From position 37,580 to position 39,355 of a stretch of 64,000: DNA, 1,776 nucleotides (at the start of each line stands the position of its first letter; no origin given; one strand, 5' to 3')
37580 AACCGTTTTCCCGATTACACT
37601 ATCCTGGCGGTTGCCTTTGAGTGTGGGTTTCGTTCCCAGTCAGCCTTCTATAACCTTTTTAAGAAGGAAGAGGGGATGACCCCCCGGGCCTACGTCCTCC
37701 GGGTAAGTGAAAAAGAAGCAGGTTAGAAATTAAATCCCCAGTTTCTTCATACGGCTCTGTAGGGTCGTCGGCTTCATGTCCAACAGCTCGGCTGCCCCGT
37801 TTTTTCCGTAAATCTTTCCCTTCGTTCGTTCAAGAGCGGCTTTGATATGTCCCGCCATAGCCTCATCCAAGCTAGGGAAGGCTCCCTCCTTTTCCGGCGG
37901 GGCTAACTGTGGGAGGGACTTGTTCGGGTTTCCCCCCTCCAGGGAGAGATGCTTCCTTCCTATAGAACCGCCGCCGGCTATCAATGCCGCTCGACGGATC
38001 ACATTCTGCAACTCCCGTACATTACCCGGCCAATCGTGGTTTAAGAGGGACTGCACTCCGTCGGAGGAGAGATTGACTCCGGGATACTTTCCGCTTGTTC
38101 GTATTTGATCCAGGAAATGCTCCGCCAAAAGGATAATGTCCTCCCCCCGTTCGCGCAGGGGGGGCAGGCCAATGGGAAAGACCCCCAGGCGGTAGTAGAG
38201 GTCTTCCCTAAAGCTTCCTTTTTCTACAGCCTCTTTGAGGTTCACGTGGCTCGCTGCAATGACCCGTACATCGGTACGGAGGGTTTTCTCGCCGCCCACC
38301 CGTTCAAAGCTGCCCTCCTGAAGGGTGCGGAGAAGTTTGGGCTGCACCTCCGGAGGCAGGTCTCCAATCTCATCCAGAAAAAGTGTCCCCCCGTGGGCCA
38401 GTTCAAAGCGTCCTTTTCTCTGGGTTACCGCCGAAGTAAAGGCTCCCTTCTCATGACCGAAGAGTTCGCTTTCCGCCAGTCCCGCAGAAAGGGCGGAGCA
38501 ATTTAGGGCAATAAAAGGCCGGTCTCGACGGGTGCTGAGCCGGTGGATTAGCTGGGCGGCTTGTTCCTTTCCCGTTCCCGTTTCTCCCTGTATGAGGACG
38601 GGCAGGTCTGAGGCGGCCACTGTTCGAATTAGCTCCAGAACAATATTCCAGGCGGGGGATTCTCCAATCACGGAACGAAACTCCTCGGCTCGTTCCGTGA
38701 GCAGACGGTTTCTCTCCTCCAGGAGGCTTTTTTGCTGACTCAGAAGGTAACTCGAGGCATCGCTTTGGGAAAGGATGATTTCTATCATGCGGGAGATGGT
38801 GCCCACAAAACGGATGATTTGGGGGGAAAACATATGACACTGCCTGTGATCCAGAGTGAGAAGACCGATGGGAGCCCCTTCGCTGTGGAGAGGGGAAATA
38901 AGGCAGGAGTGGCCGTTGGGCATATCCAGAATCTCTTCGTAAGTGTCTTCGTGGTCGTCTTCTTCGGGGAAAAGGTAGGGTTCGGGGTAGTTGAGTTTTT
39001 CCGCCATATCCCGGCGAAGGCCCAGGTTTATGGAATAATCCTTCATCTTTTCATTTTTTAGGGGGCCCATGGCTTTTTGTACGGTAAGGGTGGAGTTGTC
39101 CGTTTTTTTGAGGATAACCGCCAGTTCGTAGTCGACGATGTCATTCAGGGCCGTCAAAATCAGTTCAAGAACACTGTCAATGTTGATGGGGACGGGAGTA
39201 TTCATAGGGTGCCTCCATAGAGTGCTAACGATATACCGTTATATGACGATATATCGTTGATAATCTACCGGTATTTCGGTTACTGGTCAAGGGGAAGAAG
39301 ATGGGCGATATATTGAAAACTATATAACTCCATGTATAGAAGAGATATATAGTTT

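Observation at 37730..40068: Peroxiredoxin under a textbook sigma-54 promoter with a divergent GAF-domain enhancer-binding protein and two flanking palindromes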

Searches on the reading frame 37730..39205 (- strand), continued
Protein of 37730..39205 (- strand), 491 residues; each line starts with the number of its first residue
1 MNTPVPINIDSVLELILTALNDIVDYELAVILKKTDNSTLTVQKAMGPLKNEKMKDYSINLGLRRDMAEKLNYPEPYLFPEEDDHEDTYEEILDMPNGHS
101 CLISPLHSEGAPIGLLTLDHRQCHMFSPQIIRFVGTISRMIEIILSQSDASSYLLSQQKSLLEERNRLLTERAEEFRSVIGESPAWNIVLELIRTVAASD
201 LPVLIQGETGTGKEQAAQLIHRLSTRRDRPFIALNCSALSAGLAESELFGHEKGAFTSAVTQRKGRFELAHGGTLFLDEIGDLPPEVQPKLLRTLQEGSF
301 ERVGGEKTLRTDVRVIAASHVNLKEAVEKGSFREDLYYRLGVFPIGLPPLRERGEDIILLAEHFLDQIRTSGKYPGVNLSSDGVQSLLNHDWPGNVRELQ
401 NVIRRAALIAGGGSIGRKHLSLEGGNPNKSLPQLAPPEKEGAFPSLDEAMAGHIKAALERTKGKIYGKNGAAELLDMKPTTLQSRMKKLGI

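Call 8: search_protein_families(library=ncbifam, proteins=[window:37730-39205:-])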
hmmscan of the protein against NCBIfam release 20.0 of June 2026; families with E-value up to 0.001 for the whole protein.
window:37730-39205:- (491 aa): 27 families (the best 25 are shown)
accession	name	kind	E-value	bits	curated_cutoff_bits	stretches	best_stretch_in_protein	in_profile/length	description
TIGR01817.1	nifA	equivalog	6.1e-112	375.1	528.85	1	100-441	110-459/534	nif-specific transcriptional activator NifA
NF003451.0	PRK05022.1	equivalog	1.1e-110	370.8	476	1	67-491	77-510/512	nitric oxide reductase transcriptional regulator NorR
NF011958.0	PRK15429.1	equivalog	3.1e-96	323.6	830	1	101-491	301-686/692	formate hydrogenlyase transcriptional activator FlhA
TIGR01818.1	ntrC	equivalog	7.4e-95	318.4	558.6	1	170-463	127-416/463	nitrogen regulation protein NR(I)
TIGR02915.1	PEP_resp_reg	equivalog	2.6e-93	313.3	502.6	1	162-491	122-444/445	PEP-CTERM-box response regulator transcription factor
NF038308.1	RNA_repair_RtcR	equivalog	1.6e-92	311.1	650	1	171-425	174-437/530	RNA repair transcriptional activator RtcR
NF041552.1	TF_PrdR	equivalog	1.7e-88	297.4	795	1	166-488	256-575/577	sigma-54 dependent transcriptional regulator PrdR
NF050807.1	TransRegFlbDCaul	equivalog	2.8e-84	283.6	750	1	172-433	113-376/454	sigma-54-dependent transcriptional regulator FlbD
TIGR02974.1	phageshock_pspF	equivalog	1.3e-82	277.7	443.55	1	179-408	1-231/336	phage shock protein operon transcriptional activator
NF008469.0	PRK11361.1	equivalog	2e-82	277.3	714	1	167-419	131-385/461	acetoacetate metabolism transcriptional regulator AtoC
TIGR02329.1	propionate_PrpR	equivalog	4e-81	273.2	499.2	1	157-488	192-526/526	propionate catabolism operon regulatory protein PrpR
NF041906.1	V4R_TF_MobR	exception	9.9e-79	265.2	999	1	146-488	199-543/544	phenol degradation transcriptional regulator MobR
NF041946.1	LuxO_transreg_Vib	equivalog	1.8e-77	261.1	800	1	164-414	120-370/463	quorum-sensing sigma-54 dependent transcriptional regulator LuxO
NF008176.1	PRK10923.1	equivalog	2.3e-77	260.6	620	1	173-415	134-376/469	nitrogen regulation protein NR(I)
NF007689.0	PRK10365.1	equivalog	8.3e-77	258.8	760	1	178-483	140-436/441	sigma-54-dependent response regulator transcription factor ZraR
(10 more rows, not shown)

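Call 9: find_encoding_contigs(protein=P0001, flank=10000, max_places=3)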
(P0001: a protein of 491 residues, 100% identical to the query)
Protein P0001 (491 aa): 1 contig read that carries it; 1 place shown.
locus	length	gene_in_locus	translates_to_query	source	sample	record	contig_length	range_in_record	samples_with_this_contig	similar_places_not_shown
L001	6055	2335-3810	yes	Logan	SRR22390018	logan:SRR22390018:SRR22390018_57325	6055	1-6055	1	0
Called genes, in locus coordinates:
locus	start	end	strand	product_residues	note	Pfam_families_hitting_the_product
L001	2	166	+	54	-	?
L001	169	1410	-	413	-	PF01546:Peptidase_M20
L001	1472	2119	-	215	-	PF00578:AhpC-TSA, PF08534:Redoxin, PF10417:1-cysPrx_C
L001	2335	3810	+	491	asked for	PF01590:GAF (weak), PF13185:GAF_2 (weak), PF00158:Sigma54_activat, PF14532:Sigma54_activ_2, PF07728:AAA_5, PF25601:AAA_lid_14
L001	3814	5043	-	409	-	PF12833:HTH_18, PF00165:HTH_AraC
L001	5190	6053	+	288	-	?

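Call 10: find_encoding_contigs(protein=P0016, flank=6000, max_places=3)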
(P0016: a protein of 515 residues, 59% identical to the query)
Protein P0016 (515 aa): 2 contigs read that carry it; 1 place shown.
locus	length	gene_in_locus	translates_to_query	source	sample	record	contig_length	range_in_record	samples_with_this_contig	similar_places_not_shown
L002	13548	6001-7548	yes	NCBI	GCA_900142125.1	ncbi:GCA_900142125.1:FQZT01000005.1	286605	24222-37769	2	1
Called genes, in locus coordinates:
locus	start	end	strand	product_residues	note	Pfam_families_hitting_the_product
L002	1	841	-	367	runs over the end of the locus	PF02195:ParB_N, PF17762:HTH_ParB (weak)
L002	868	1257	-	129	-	-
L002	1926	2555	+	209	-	PF01209:Ubie_methyltran, PF13847:Methyltransf_31, PF08241:Methyltransf_11, PF13649:Methyltransf_25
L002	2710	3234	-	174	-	PF20398:DUF6691, PF04143:Sulf_transp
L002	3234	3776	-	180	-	PF04143:Sulf_transp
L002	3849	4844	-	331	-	PF01180:DHO_dh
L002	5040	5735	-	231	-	PF00578:AhpC-TSA, PF08534:Redoxin, PF10417:1-cysPrx_C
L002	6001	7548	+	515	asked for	PF01590:GAF, PF13185:GAF_2, PF00158:Sigma54_activat, PF14532:Sigma54_activ_2, PF07724:AAA_2 (weak), PF07728:AAA_5, PF25601:AAA_lid_14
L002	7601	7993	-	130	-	PF00011:HSP20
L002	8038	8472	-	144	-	PF00011:HSP20, PF17886:ArsA_HSP20 (weak)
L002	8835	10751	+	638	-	PF00012:HSP70, PF06723:MreB_Mbl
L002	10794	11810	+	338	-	PF01435:Peptidase_M48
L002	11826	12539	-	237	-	-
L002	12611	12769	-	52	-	-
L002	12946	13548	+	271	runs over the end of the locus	PF08867:FRG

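Call 11: find_encoding_contigs(protein=P0031, flank=6000, max_places=3)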
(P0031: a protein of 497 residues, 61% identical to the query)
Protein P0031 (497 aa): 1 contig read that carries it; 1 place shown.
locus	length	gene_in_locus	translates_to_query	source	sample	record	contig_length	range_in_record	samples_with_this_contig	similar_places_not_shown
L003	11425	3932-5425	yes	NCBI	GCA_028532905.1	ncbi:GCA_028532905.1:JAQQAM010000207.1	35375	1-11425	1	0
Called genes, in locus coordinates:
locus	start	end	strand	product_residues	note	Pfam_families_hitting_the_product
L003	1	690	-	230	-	PF07992:Pyr_redox_2 (faint), PF00890:FAD_binding_2, PF01266:DAO (weak), PF12831:FAD_oxidored (weak)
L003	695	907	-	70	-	PF13237:Fer4_10 (weak), PF14697:Fer4_21, PF00037:Fer4 (weak), PF12838:Fer4_7, PF13187:Fer4_9, PF13484:Fer4_16 (faint)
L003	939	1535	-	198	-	-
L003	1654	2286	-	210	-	PF00596:Aldolase_II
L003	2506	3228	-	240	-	PF00578:AhpC-TSA, PF08534:Redoxin, PF10417:1-cysPrx_C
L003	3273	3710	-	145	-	PF00210:Ferritin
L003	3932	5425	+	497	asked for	PF01590:GAF, PF13185:GAF_2, PF13492:GAF_3 (weak), PF00158:Sigma54_activat, PF14532:Sigma54_activ_2, PF07728:AAA_5, PF25601:AAA_lid_14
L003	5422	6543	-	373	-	PF01259:SAICAR_synt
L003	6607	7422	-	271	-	PF12838:Fer4_7 (faint), PF14697:Fer4_21 (faint), PF00037:Fer4 (faint), PF13187:Fer4_9 (weak)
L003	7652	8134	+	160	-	PF00255:GSHPx, PF00578:AhpC-TSA (weak)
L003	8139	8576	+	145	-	PF22381:Staph_reg_Sar_Rot, PF01047:MarR, PF12802:MarR_2, PF13463:HTH_27 (weak)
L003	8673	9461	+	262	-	-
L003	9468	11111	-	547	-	PF02743:dCache_1, PF00990:GGDEF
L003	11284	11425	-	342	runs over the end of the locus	PF00356:LacI, PF00532:Peripla_BP_1, PF13407:Peripla_BP_4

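Call 23: find_encoding_contigs(protein=P0002, flank=5000, max_places=2)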
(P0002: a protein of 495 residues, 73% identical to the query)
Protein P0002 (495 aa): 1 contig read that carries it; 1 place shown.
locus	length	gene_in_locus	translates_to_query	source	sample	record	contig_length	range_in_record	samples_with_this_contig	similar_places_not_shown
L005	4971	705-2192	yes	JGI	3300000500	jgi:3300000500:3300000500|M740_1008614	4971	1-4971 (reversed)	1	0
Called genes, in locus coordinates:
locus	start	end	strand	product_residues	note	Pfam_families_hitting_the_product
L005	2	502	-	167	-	?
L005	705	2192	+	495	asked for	PF01590:GAF (weak), PF13185:GAF_2 (weak), PF00158:Sigma54_activat, PF14532:Sigma54_activ_2, PF07728:AAA_5, PF25601:AAA_lid_14, PF02954:HTH_8 (faint)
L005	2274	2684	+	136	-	PF00392:GntR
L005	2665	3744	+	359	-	PF01145:Band_7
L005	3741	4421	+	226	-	PF00005:ABC_tran, PF02463:SMC_N (faint), PF13304:AAA_21 (faint)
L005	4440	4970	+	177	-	?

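Call 50: predict_structure(alignment_id=A3)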
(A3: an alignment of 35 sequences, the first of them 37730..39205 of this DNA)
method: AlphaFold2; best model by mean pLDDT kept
length: 491 residues; sequences in the alignment: 35
mean_pLDDT: 86.0   pTM: 0.57
mean pLDDT of the five models: 86.0, 84.3, 82.9, 82.4, 80.5
residues with pLDDT >= 90: 261; 70-90: 185; 50-70: 22; < 50: 23
segments of 3 or more residues with pLDDT < 50: 1-3, 425-441
pLDDT, mean of each block of 10 residues (from residue 1): 63 92 92 93 94 92 89 89 80 85 91 94 87 91 86 76 66 71 89 89 93 93 92 92 87 57 84 96 94 92 83 95 94 96 93 90 92 90 90 86 93 90 56 38 74 93 90 93 94 88
secondary structure, 60 per line:
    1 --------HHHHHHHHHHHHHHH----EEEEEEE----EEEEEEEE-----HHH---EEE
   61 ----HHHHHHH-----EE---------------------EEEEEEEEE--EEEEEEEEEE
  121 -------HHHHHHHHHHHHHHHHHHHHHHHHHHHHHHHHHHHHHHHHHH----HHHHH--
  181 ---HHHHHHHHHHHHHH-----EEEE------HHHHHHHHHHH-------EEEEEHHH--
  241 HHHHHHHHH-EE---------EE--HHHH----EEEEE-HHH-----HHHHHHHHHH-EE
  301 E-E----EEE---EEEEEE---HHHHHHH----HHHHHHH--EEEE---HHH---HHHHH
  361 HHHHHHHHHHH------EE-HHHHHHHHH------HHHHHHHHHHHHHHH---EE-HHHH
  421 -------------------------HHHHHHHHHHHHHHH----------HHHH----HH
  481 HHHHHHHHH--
elements in order: H9-23 E28-34 E39-46 E58-60 H65-71 E100-108 E111-120 H128-169 H174-178 H184-197 E203-206 H213-223 E231-235 H241-249 H266-269 E274-278 H288-297 E299-301 E308-310 E314-319 H323-329 H334-340 E343-346 H356-371 H381-389 H396-410 H417-420 H446-460 H471-474 H479-489

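Call 52: search_solved_structures(query=window:37730-39205:-, max_evalue=1e-10)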
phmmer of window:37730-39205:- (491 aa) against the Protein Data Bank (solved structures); distinct sequences matched with E-value up to 1e-10: 35.
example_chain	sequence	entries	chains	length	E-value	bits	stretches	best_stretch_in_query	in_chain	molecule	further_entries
9qq6_C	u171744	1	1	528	3.2e-83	283.4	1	145-490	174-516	Nif-specific regulatory protein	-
8p53_C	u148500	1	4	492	4e-82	279.9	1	165-420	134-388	Transcriptional regulator FleQ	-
5exx_A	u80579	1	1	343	2e-81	277.5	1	175-421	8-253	Transcriptional regulator FleQ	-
8pb9_D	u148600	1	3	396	2.5e-81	277.2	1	165-417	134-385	Transcriptional regulator FleQ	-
5exp_A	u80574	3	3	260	3.6e-81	276.7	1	175-417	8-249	Transcriptional regulator FleQ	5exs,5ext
7ejw_C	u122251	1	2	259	4.5e-81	276.4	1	176-417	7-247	Transcriptional regulator FleQ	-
6j7e_A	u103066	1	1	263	4.7e-81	276.3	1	176-418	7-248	Nitrogen assimilation regulatory protein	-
6jdi_A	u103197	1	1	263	4.4e-80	273.1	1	176-418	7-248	Nitrogen assimilation regulatory protein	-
6jdl_A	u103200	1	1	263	1.1e-79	271.7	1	176-418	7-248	Nitrogen assimilation regulatory protein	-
26jl_A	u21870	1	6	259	8.9e-77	262.2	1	179-420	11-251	Flagellar regulatory protein A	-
3dzd_A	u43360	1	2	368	3.2e-76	260.4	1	163-412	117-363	Transcriptional regulator (NtrC family)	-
4ly6_A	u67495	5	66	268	2e-75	257.7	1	163-421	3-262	Transcriptional regulator (NtrC family)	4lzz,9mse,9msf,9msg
1ny5_A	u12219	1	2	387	2.6e-75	257.4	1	159-421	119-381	transcriptional regulator (NtrC family)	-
1ny6_A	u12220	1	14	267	3.3e-75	257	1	166-421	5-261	transcriptional regulator (NtrC family)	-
4l4u_A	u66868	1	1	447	9.4e-75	255.5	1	159-422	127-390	Transcriptional regulator (NtrC family)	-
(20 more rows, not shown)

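Call 56: fold_search(model_id=the predicted structure, library=pdb)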
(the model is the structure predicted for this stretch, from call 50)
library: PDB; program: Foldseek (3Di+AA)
matches with E <= 10: 1796; with E <= 0.001: 1090
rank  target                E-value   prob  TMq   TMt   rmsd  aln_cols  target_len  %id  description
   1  6jdi                  3.4e-30  1.00  0.48  0.91   2.2       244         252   55  Central domain of FleQ H287N mutant in complex with ATPgS and Mg (released 2019-11-27)
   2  6jdl                  3.4e-30  1.00  0.47  0.91   2.2       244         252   55  Central domain of FleQ H287A mutant in complex with ATPgS and Mg (released 2019-11-27)
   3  1ny5_A                1.2e-29  1.00  0.47  0.60   9.6       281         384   48  Crystal structure of sigm54 activator (AAA+ ATPase) in the inactive state (released 2003-11-11)
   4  5exs                  3.2e-29  1.00  0.47  0.91   2.2       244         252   55  AAA+ ATPase FleQ from Pseudomonas aeruginosa bound to ATP-gamma-S (released 2016-01-13)
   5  7ejw_D                8.2e-29  1.00  0.46  0.84   3.5       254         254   53  Crystal structure of FleN in complex with FleQ AAA+ doamain (released 2021-12-22)
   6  1ojl_D                1.1e-28  1.00  0.47  0.77  14.2       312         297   46  Crystal structure of a sigma54-activator suggests the mechanism for the conformational switch necessary for sigma54 bi (released 2005-05-19)
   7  5exp                  1.2e-28  1.00  0.47  0.91   2.2       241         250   54  AAA+ domain of FleQ from Pseudomonas aeruginosa (released 2016-01-13)
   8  8p53_C                3.4e-28  1.00  0.47  0.61   2.8       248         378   54  Cryo-EM structure of the c-di-GMP-free FleQ-FleN master regulator complex of P. aeruginosa (released 2023-12-13)
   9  3m0e_A                5.8e-28  1.00  0.47  0.90   2.2       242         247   51  Crystal structure of the ATP-bound state of Walker B mutant of NtrC1 ATPase domain (released 2010-11-03)
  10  6iy8_B                6.5e-28  1.00  0.47  0.50  23.5       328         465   40  DmpR-phenol complex of Pseudomonas putida (released 2020-06-10)
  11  1ojl_E                8.2e-28  1.00  0.46  0.79  14.4       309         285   45  Crystal structure of a sigma54-activator suggests the mechanism for the conformational switch necessary for sigma54 bi (released 2005-05-19)
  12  1ojl_A                1.1e-27  1.00  0.47  0.77  10.2       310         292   45  Crystal structure of a sigma54-activator suggests the mechanism for the conformational switch necessary for sigma54 bi (released 2005-05-19)
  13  1ny5_B                1.1e-27  1.00  0.47  0.60  10.3       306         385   44  Crystal structure of sigm54 activator (AAA+ ATPase) in the inactive state (released 2003-11-11)
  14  6iy8_A                1.1e-27  1.00  0.48  0.50  22.7       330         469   39  DmpR-phenol complex of Pseudomonas putida (released 2020-06-10)
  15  8p53_D                1.3e-27  1.00  0.47  0.61   2.8       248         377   54  Cryo-EM structure of the c-di-GMP-free FleQ-FleN master regulator complex of P. aeruginosa (released 2023-12-13)
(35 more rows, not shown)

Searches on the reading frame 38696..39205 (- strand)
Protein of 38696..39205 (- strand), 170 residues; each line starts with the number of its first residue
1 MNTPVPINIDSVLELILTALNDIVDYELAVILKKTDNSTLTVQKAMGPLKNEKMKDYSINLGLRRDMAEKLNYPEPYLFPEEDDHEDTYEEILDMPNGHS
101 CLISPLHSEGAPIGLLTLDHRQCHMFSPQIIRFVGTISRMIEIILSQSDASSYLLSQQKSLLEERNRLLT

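Call 27: find_related_loci(query=A1, collection=genome_contigs, flank=4000)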
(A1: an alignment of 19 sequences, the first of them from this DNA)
Query A1 (169 aa) in genome_contigs; peptide patterns used: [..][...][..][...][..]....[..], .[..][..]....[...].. (x = any residue, [..] = any of these).
206 stretches matched a pattern; 151 encode a relative of the query (tblastn E <= 1e-3); the best 80 are kept; 80 distinct loci.
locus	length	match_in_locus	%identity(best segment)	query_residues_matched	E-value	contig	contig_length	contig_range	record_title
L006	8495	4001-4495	58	5-169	4e-66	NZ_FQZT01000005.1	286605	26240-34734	Malonomonas rubra DSM 5091, whole genome shotgun sequence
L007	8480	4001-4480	61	10-169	2e-64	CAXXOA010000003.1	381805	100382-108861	MAG: Oceanispirochaeta sp. isolate e4e86e68-3d71-4051-a5c4-061fe725b7fb genome assembly, contig: contig_3, whole genome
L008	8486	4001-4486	58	8-169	3e-64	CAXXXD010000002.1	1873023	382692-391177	MAG: Oceanispirochaeta sp. isolate aeacc017-5aeb-41c1-ba2d-d30721ebb7db genome assembly, contig: contig_2, whole genome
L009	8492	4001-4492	57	6-169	2e-63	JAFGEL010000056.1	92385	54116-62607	MAG: Desulfuromonadales bacterium isolate Zod_Metabat.1226 k87_6833311, whole genome shotgun sequence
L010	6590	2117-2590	59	12-169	7e-62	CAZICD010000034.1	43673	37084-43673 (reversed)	MAG TPA_asm: uncultured Spirochaetaceae bacterium isolate SRP332253_co1_186 genome assembly, contig: NODE_1020_length_43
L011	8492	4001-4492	55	6-169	6e-61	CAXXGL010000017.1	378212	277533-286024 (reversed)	MAG: Geopsychrobacteraceae bacterium isolate 8b9bb483-88ce-455b-a6f7-e8eba1be465c genome assembly, contig: contig_17, wh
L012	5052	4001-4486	56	8-169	1e-60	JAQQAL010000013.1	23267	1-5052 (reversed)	MAG: Candidiatus Thalassospirochaeta sargassi isolate JB008 k141_178634, whole genome shotgun sequence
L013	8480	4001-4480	56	10-169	5e-60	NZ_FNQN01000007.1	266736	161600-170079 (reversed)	Desulfuromusa kysingii strain DSM 7343, whole genome shotgun sequence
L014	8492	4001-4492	59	6-169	2e-59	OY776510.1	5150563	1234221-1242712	MAG: Spirochaetia bacterium isolate 10f9290b-63d0-4de7-b2b2-356c5ab5f7f1 genome assembly, chromosome: 1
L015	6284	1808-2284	61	11-169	2e-59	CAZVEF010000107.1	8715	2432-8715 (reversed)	MAG TPA_asm: uncultured Spirochaetaceae bacterium isolate SRP252850_co1_60 genome assembly, contig: NODE_15462_length_87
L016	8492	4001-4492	58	6-169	1e-58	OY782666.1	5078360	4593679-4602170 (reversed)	MAG: Geopsychrobacteraceae bacterium isolate f8de7df7-17c8-42b0-849c-d6069997f774 genome assembly, chromosome: 1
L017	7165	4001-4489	59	7-169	6e-58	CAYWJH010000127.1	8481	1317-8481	MAG TPA_asm: uncultured Spirochaetaceae bacterium isolate binchicken_co8_335 genome assembly, contig: NODE_16319_length_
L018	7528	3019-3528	55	1-169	2e-57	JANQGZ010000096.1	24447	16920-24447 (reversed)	MAG: SAR324 cluster bacterium isolate PL23b_bin.72 k99_2892416, whole genome shotgun sequence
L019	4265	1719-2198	54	10-169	6e-56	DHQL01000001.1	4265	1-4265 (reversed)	MAG TPA_asm: Spirochaeta sp. UBA5339 UBA5339_contig_4223, whole genome shotgun sequence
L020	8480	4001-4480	57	10-169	3e-56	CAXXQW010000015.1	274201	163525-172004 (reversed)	MAG: Oceanispirochaeta sp. isolate 2ccd7f7f-6acc-48f9-80b7-4dc698a3fb62 genome assembly, contig: contig_15, whole genome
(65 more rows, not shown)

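Call 59: search_protein_representatives(protein=window:38696-39205:-)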
Query: 170 residues. Proteins with E-value up to 0.001 (for the whole library): 180; up to 1e-10: 37; up to 1e-30: 4. The best 150 are listed.
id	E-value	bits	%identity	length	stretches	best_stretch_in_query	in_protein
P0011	3.7e-54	199.1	56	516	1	8-169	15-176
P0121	2.8e-45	170.2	51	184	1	5-161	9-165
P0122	4.0e-35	137.3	46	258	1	15-157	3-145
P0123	1.8e-32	128.6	56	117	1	8-112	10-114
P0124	3.6e-27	111.4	40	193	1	7-166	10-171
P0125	9.2e-27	110.1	41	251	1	12-169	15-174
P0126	3.5e-25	104.9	39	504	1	13-169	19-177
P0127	1.0e-20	90.4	35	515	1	2-166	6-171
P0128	6.4e-20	87.8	47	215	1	14-120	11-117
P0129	5.1e-19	84.9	49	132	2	94-155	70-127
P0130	3.6e-18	82.1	31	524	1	8-169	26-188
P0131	4.7e-18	81.8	32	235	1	8-169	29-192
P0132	8.2e-18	81.0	51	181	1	6-87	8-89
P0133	1.4e-17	80.2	32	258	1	9-170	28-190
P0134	2.4e-17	79.5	31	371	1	6-170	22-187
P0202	1.3e-06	44.6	27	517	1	10-152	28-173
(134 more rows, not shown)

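Call 62: find_encoding_contigs(protein=P0202, flank=4000, max_places=3)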
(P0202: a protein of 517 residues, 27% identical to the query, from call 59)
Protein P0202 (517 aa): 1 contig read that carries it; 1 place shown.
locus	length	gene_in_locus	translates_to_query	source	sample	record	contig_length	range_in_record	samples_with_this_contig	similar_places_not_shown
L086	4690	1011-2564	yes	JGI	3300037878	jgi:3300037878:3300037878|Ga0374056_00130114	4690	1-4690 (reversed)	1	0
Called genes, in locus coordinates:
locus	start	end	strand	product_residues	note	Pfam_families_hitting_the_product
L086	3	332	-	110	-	?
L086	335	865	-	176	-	PF00578:AhpC-TSA, PF08534:Redoxin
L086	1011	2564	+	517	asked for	PF01590:GAF (weak), PF13185:GAF_2, PF13492:GAF_3, PF00158:Sigma54_activat, PF14532:Sigma54_activ_2, PF07728:AAA_5, PF25601:AAA_lid_14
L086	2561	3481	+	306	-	PF01745:IPT, PF01715:IPPT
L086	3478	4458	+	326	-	PF03255:ACCA, PF01039:Carboxyl_trans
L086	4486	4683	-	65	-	-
